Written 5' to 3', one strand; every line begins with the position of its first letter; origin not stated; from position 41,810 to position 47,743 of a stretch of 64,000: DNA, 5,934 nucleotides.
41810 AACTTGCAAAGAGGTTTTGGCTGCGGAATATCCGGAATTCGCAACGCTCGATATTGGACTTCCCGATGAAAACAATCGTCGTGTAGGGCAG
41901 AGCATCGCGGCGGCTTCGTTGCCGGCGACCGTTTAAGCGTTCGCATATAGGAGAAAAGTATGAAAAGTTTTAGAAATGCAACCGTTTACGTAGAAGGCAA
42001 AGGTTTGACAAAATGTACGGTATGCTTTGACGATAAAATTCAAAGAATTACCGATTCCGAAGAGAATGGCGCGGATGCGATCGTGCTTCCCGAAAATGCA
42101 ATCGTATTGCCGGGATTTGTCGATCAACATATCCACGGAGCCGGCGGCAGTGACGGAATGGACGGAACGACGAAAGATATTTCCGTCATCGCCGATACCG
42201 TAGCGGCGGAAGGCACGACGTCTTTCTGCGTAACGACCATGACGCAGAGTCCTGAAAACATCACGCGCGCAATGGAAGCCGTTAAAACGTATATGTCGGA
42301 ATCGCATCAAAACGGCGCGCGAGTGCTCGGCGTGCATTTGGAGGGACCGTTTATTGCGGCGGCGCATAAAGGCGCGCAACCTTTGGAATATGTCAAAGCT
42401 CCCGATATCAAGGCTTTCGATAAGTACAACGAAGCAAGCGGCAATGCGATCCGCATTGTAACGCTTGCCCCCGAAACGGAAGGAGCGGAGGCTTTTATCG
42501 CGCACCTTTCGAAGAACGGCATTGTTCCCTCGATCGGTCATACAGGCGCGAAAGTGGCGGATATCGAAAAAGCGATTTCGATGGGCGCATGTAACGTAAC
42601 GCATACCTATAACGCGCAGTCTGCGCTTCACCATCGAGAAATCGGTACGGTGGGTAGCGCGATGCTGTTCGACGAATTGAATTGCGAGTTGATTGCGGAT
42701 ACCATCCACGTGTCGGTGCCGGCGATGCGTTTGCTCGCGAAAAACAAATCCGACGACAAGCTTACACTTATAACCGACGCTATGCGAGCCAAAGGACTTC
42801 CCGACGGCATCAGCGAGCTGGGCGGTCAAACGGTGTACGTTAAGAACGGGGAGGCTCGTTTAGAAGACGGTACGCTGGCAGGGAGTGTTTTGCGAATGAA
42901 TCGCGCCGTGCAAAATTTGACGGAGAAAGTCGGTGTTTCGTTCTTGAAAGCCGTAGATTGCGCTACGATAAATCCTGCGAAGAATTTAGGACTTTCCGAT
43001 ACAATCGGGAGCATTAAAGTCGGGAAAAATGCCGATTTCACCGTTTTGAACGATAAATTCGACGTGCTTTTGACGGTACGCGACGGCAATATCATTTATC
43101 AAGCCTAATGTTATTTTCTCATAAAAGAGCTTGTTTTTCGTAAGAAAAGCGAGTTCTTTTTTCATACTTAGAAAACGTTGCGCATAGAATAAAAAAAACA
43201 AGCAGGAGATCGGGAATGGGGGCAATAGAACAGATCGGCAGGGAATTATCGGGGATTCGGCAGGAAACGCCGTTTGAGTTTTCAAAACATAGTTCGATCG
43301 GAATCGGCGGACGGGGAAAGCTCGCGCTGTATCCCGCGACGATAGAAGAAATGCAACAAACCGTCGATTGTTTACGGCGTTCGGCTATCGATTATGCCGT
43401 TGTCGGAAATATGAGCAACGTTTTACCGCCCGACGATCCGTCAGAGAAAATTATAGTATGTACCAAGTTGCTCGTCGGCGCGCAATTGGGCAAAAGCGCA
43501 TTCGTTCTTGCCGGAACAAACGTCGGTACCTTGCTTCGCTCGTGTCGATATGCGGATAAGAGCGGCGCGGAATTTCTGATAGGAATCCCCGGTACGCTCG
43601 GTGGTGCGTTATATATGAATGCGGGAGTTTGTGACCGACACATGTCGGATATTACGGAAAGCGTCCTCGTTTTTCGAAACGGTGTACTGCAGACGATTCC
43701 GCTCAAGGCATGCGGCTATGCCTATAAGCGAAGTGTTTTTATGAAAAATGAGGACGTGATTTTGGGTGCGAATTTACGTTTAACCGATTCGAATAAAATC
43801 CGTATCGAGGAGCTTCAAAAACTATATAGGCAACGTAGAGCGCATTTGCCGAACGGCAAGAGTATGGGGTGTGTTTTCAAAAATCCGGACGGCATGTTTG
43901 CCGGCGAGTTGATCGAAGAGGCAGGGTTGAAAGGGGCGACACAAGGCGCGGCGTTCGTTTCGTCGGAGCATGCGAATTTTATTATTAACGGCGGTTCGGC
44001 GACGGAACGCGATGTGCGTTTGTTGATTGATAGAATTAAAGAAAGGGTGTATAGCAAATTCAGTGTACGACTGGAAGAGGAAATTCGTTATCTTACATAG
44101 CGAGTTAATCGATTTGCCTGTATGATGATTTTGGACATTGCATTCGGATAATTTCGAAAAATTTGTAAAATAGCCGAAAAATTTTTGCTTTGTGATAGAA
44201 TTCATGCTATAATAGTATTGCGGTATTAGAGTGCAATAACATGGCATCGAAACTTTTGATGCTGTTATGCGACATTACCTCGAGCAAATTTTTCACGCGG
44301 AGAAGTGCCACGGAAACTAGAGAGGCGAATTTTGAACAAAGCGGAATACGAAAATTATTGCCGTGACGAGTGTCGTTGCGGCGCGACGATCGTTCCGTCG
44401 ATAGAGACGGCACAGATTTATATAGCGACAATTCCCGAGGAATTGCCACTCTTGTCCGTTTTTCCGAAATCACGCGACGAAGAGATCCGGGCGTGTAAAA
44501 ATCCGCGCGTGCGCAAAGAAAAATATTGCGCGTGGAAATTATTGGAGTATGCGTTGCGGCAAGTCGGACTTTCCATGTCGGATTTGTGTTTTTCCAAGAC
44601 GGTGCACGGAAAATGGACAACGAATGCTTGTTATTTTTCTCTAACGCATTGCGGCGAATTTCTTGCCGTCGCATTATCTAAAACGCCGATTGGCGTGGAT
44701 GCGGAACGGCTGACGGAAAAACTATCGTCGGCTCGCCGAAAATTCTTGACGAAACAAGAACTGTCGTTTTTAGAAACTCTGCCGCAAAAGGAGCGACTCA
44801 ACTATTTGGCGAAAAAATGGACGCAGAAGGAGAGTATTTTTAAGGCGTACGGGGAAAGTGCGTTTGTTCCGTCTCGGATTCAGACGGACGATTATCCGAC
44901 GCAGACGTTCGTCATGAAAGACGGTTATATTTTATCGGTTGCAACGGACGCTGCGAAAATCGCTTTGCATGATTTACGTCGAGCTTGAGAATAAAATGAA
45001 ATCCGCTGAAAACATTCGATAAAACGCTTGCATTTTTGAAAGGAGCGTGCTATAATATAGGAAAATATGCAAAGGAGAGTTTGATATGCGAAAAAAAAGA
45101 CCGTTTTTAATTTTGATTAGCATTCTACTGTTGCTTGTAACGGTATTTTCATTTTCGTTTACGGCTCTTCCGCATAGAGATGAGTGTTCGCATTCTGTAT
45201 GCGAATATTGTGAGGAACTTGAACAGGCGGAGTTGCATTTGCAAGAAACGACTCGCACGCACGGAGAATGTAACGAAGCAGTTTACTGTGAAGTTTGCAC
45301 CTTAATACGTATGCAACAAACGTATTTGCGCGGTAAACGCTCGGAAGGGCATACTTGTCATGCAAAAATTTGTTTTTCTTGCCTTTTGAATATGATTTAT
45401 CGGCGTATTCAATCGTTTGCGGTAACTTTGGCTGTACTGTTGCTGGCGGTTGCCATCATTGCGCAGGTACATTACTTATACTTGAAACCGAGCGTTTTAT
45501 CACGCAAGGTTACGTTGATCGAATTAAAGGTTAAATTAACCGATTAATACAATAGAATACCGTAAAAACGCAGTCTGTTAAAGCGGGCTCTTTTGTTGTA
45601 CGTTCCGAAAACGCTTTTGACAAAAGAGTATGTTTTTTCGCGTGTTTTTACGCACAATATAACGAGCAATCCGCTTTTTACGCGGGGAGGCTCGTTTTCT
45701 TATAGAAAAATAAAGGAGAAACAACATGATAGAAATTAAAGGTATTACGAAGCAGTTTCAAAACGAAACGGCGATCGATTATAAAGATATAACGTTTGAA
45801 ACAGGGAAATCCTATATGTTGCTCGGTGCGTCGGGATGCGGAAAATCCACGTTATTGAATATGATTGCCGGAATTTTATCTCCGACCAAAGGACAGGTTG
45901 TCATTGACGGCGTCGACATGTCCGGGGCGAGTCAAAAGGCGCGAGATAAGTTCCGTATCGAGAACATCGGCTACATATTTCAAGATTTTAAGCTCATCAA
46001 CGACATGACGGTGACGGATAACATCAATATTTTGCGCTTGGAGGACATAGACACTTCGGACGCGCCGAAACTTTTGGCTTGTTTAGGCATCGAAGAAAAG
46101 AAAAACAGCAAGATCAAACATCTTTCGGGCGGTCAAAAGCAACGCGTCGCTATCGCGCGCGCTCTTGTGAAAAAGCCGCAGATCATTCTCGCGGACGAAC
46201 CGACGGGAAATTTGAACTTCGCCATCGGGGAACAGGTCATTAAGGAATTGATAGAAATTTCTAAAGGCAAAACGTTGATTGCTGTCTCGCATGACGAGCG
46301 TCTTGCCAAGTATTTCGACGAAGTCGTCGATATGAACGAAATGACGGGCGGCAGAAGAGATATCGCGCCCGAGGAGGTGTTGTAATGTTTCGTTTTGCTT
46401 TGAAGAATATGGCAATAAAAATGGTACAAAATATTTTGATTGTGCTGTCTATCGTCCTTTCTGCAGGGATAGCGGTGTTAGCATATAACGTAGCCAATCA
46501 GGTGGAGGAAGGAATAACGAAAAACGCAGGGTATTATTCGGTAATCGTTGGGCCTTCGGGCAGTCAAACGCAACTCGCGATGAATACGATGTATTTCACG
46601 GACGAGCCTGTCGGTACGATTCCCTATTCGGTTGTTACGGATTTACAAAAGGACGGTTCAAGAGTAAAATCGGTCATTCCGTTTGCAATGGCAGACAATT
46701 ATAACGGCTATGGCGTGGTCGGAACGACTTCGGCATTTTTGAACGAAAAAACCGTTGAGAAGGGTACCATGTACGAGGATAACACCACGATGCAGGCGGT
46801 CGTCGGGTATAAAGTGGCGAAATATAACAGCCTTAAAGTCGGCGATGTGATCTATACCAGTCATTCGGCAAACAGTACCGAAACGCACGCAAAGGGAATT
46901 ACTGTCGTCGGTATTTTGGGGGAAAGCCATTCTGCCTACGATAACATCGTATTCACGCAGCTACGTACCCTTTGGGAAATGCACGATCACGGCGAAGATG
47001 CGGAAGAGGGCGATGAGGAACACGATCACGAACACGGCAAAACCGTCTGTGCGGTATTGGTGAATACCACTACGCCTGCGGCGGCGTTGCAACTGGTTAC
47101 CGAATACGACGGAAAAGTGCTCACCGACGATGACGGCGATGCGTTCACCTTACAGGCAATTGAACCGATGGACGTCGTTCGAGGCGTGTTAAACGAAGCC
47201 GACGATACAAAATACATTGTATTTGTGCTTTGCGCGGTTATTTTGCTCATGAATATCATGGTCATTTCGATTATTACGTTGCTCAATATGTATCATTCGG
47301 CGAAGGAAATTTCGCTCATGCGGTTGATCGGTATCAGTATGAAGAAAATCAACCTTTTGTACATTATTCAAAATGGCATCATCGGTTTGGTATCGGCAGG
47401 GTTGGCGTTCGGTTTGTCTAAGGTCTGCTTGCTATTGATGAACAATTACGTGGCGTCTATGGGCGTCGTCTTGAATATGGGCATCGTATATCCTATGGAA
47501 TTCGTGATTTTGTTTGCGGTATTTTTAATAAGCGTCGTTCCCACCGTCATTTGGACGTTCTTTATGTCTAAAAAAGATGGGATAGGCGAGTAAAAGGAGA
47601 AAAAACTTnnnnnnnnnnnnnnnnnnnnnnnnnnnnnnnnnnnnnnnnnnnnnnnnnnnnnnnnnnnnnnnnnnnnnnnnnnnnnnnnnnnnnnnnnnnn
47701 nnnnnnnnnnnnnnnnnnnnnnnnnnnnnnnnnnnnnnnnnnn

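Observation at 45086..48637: Triple Cys-triad membrane protein + MacB/FtsX-type ABC transporter with His/acidic loop + CxxC lipoprotein: possible metal- or thiol-handling module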

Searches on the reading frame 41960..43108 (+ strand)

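Call 3: search_protein_families(library=pfam, proteins=[window:41960-43108:+], max_evalue=0.1)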
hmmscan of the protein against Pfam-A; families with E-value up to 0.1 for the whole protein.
window:41960-43108:+ (382 aa): 2 families
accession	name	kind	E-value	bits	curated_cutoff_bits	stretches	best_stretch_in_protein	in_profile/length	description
PF01979.26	Amidohydro_1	-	8.5e-25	88.2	25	1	48-378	1-344/345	Amidohydrolase family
PF07969.17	Amidohydro_3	-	2.9e-14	53.9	29.7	2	318-380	399-472/472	Amidohydrolase family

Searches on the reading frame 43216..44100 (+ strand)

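Call 3: search_protein_families(library=pfam, proteins=[window:43216-44100:+], max_evalue=0.1)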
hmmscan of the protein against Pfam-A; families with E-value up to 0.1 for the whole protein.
window:43216-44100:+ (294 aa): 2 families
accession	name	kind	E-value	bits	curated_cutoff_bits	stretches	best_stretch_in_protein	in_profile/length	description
PF02873.21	MurB_C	-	4.4e-29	101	27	1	199-292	5-98/99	UDP-N-acetylenolpyruvoylglucosamine reductase, C-terminal domain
PF01565.28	FAD_binding_4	-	1.1e-08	35.3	26.4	1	37-150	4-126/139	FAD binding domain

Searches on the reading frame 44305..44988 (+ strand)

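Call 3: search_protein_families(library=pfam, proteins=[window:44305-44988:+], max_evalue=0.1)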
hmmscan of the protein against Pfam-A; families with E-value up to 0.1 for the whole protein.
window:44305-44988:+ (227 aa): 1 family
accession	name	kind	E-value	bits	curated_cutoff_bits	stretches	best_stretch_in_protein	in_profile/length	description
PF01648.25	ACPS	-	3e-11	43.8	25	1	128-187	1-68/111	4'-phosphopantetheinyl transferase superfamily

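Call 4: search_protein_families(library=ncbifam, proteins=[window:44305-44988:+], max_evalue=0.1)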
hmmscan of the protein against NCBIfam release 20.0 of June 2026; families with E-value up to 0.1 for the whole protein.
window:44305-44988:+ (227 aa): 8 families
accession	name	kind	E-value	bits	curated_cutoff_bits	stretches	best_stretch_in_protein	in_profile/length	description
TIGR00556.1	pantethn_trn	domain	1.7e-10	41.1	45.35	1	127-222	3-93/128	phosphopantetheine--protein transferase domain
NF047349.1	4PPT_AusB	equivalog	9.2e-08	31.8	225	1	79-186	47-152/205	aureusimine biosynthesis 4'-phosphopantetheinyl transferase AusB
NF007676.0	PRK10351.1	equivalog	2.6e-07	30.5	174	1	107-187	65-148/195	4'-phosphopantetheinyl transferase AcpT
NF042922.1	4PPT_HetI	equivalog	5.1e-07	29.2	370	1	103-186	97-183/235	4'-phosphopantetheinyl transferase HetI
NF000835.0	PRK00070.4-1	equivalog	0.00013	22.2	128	1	136-183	18-66/115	holo-ACP synthase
NF007604.0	PRK10251.1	equivalog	0.0014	18.3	169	1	82-184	62-163/209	enterobactin synthase subunit EntD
NF000831.0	PRK00070.3-1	equivalog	0.0033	17.3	124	1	148-205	31-87/130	holo-ACP synthase AcpS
TIGR00516.1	acpS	equivalog_domain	0.0089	16.3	59.8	1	144-183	27-64/125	holo-ACP synthase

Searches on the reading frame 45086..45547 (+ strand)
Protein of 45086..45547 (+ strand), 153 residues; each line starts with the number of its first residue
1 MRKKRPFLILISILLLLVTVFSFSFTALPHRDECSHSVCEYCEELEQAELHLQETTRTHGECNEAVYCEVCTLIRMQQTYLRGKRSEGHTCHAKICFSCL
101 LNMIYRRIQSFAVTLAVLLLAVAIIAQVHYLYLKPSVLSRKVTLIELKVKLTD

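Call 3: search_protein_families(library=pfam, proteins=[window:45086-45547:+], max_evalue=0.1)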
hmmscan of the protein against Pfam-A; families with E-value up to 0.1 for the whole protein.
window:45086-45547:+ (153 aa): 2 families
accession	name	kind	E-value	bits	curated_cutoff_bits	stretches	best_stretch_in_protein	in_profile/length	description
PF01569.27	PAP2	-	0.048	13.8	27.2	1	88-131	54-104/130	PAP2 superfamily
PF13567.11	DUF4131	-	0.061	13.4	31.6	0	2-38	26-62/165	Domain of unknown function (DUF4131)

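Call 4: search_protein_families(library=ncbifam, proteins=[window:45086-45547:+], max_evalue=0.1)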
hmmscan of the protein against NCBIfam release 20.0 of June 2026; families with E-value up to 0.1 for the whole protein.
window:45086-45547:+ (153 aa): 0 families

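Call 8: find_homologous_proteins(query=window:45086-45547:+, max_evalue=0.01)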
Query window:45086-45547:+ (153 aa): 3 proteins with E <= 0.01 among 93 candidates.
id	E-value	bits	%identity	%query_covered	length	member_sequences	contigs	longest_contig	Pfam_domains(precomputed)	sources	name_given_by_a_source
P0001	2.6e-93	328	100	100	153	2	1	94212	-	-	-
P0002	4.0e-70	252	78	100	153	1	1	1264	-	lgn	-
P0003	1.0e-59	219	68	100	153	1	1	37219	-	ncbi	-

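Call 10: find_encoding_contigs(protein=P0003, flank=8000, max_places=3)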
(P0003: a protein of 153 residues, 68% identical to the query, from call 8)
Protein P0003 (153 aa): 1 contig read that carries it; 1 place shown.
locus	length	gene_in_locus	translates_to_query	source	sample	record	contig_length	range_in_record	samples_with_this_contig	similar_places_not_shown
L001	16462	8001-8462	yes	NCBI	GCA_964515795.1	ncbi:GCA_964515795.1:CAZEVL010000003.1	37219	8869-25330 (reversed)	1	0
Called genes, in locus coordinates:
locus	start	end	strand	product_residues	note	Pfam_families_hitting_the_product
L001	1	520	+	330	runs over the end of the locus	PF00710:Asparaginase, PF17763:Asparaginase_C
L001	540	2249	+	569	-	PF01432:Peptidase_M3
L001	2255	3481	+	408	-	PF02073:Peptidase_M29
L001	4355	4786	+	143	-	PF07683:CobW_C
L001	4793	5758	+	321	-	PF21537:DUF1980_C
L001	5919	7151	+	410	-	PF09479:Flg_new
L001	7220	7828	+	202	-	PF01648:ACPS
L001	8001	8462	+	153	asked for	-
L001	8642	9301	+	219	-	PF13555:AAA_29 (weak), PF00005:ABC_tran, PF07728:AAA_5 (faint)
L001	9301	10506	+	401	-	PF12704:MacB_PCD, PF02687:FtsX (weak)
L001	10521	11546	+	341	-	-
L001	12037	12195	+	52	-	-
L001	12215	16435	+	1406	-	-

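Call 63: predict_structure(alignment_id=A5)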
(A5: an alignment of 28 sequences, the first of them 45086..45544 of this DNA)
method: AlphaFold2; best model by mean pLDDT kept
length: 153 residues; sequences in the alignment: 28
mean_pLDDT: 66.8   pTM: 0.37
mean pLDDT of the five models: 66.8, 66.6, 63.3, 62.9, 60.4
residues with pLDDT >= 90: 0; 70-90: 64; 50-70: 79; < 50: 10
segments of 3 or more residues with pLDDT < 50: 86-91
pLDDT, mean of each block of 10 residues (from residue 1): 66 83 65 53 67 71 57 61 51 63 80 85 86 64 54 57
secondary structure, 60 per line:
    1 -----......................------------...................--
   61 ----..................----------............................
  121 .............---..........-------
elements in order: H6-27 H40-58 H65-82 H93-133 H137-146
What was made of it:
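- The AF2 model of the small protein is of low confidence (pLDDT 66.8, call 63).
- Tried and rejected: The AF2 model of the 153-aa protein was too uncertain (pLDDT 66.8, pTM 0.37, call 63).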

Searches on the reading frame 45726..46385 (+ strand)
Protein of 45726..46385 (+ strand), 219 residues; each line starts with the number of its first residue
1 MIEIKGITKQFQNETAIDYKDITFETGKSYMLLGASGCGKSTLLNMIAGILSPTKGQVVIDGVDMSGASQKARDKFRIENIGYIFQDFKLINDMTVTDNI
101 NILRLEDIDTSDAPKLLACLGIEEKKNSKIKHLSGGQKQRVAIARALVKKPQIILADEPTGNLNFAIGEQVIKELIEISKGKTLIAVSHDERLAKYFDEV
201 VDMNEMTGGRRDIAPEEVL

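Call 3: search_protein_families(library=pfam, proteins=[window:45726-46385:+], max_evalue=0.1)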
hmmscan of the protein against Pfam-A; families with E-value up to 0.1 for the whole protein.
window:45726-46385:+ (219 aa): 22 families
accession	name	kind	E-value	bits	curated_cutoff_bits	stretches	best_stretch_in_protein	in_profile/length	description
PF00005.33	ABC_tran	-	5.5e-37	127.9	25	1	22-160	6-136/137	ABC transporter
PF13555.12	AAA_29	-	6.8e-06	26.2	27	1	13-55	8-50/61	P-loop containing region of AAA domain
PF03193.22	RsgA_GTPase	-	0.00044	20.5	30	1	26-51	105-130/174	RsgA GTPase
PF02463.25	SMC_N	-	0.00063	19.7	40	1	23-206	21-214/220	RecF/RecN/SMC N terminal domain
PF00503.26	G-alpha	-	0.00073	19.2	48.8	1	29-123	23-84/333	G-protein alpha subunit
PF13304.12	AAA_21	-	0.001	19.6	27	0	31-75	3-64/304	AAA domain, putative AbiEii toxin, Type IV TA system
PF07728.20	AAA_5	-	0.0028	18.1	22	1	31-115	3-81/139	AAA domain (dynein-related subfamily)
PF01078.27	Mg_chelatase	-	0.0052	16.7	20.3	1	22-73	17-68/207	Magnesium chelatase, subunit ChlI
PF13476.12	AAA_23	-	0.0096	17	27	1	3-97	3-91/201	AAA domain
PF09818.15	ABC_ATPase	-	0.014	14.9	23.2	0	126-179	151-204/283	P-loop domain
PF06414.18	Zeta_toxin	-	0.017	15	22.3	1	24-62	13-51/199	Zeta toxin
PF03215.21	Rad17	-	0.019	15.3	23.8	1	30-74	48-91/186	Rad17 P-loop domain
PF13401.12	AAA_22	-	0.025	15.4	27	1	26-54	4-32/130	AAA domain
PF01926.29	MMR_HSR1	-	0.027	15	21.9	0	31-50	3-22/113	50S ribosome-binding GTPase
PF25199.1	nSTAND_NTPase5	-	0.039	14.2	34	0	20-49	34-63/145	Novel STAND NTPase 5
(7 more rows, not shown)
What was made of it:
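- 45726..46385 (+): ABC ATPase (219 aa), MacB/LolD/FtsE-like clade. PF00005 at 5.5e-37 (call 3).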

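Call 4: search_protein_families(library=ncbifam, proteins=[window:45726-46385:+], max_evalue=0.1)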
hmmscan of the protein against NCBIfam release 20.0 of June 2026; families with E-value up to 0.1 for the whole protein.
window:45726-46385:+ (219 aa): 195 families (the best 25 are shown)
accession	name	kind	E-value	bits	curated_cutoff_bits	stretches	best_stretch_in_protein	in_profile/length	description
TIGR03608.1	L_ocin_972_ABC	subfamily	3e-55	186.9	254.85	1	4-203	1-206/206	putative bacteriocin export ABC transporter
TIGR02673.1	FtsE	equivalog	8.5e-49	166.1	264.85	1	1-197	1-203/214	cell division ATP-binding protein FtsE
TIGR02211.1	LolD_lipo_ex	equivalog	1e-45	155.9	307.75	1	2-205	2-216/221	lipoprotein-releasing ABC transporter ATP-binding protein LolD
TIGR02982.1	heterocyst_DevA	subfamily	1.9e-43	148.6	295.8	1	20-205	24-216/220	ABC exporter ATP-binding subunit, DevA family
TIGR02315.1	ABC_phnC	equivalog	4.7e-43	147.4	266.1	1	1-204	1-220/243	phosphonate ABC transporter ATP-binding protein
NF038007.1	ABC_ATP_DarD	equivalog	1.3e-42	145.8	375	1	14-205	18-215/218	darobactin export ABC transporter ATP-binding protein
NF008639.0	PRK11629.1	equivalog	3.3e-40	138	360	1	7-205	12-221/234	lipoprotein-releasing ABC transporter ATP-binding protein LolD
NF006987.0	PRK09452.1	equivalog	2.2e-39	135.2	482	1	1-205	17-223/378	spermidine/putrescine ABC transporter ATP-binding protein PotA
TIGR02857.1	CydD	equivalog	2.7e-39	135.5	435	1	2-203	322-529/529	thiol reductant ABC exporter subunit CydD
NF043075.1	MMSYN1_0197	equivalog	7.7e-39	133.6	550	1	1-205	2-208/341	spermidine/putrescine ABC transporter ATP-binding protein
NF008621.0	PRK11607.1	equivalog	1.4e-38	132.7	613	1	2-194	20-213/377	putrescine ABC transporter ATP-binding subunit PotG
NF040933.2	ABC_arch_GlcV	equivalog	4.3e-37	127.8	450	1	2-191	3-202/357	glucose ABC transporter ATP-binding protein GlcV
NF007879.0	PRK10584.1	equivalog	7.9e-37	127.2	336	1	21-200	30-216/228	putative ABC transporter ATP-binding protein YbbA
TIGR03265.1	PhnT2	equivalog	9.5e-37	127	457.7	1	2-205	5-210/353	putative 2-aminoethylphosphonate ABC transporter ATP-binding protein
TIGR01187.1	potA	subfamily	2.4e-36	125.5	355.6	1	32-194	1-164/325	polyamine ABC transporter ATP-binding protein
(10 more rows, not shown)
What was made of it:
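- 45726..46385 (+): The best NCBIfam hits are L_ocin_972_ABC, FtsE and LolD, all below their cutoffs (call 4).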

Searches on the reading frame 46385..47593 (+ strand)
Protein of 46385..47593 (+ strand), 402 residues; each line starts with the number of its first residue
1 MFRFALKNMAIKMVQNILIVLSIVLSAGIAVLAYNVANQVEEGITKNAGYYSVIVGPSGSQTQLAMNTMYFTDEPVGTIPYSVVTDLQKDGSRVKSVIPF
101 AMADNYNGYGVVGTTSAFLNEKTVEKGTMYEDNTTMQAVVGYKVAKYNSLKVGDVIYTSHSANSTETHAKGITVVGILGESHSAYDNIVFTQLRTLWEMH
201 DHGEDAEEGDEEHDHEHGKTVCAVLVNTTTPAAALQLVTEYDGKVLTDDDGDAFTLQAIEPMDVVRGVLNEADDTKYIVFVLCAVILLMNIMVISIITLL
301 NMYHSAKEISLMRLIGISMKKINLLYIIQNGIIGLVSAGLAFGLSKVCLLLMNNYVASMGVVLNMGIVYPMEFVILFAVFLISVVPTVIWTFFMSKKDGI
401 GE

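Call 3: search_protein_families(library=pfam, proteins=[window:46385-47593:+], max_evalue=0.1)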
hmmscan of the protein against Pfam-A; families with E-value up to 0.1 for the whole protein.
window:46385-47593:+ (402 aa): 2 families
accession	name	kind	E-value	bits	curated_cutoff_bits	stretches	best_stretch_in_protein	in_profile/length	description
PF12704.14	MacB_PCD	-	1.2e-09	39.3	27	1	19-236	8-202/207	MacB-like periplasmic core domain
PF02687.27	FtsX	-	1.3e-06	28.8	25.5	1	281-392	2-112/120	FtsX-like permease C-terminal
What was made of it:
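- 46385..47593 (+): FtsX/MacB-type permease (402 aa): 4 TM with an outside domain at res 39-273. MacB_PCD and FtsX both above their Pfam cutoffs (call 3).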

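Call 4: search_protein_families(library=ncbifam, proteins=[window:46385-47593:+], max_evalue=0.1)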
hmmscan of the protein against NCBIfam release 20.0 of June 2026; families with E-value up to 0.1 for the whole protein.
window:46385-47593:+ (402 aa): 2 families
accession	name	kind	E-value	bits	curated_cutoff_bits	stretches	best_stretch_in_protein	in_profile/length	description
NF038346.1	FtsX_actino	exception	0.0022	17.4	250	1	268-388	172-295/308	permease-like cell division protein FtsX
TIGR00439.2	FtsX_Gneg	equivalog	0.0047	16.2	255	1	278-384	169-276/292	permease-like cell division protein FtsX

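Call 41: search_solved_structures(query=window:46385-47590:+, max_evalue=0.01)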
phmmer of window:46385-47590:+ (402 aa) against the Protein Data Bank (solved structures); distinct sequences matched with E-value up to 0.01: 0.
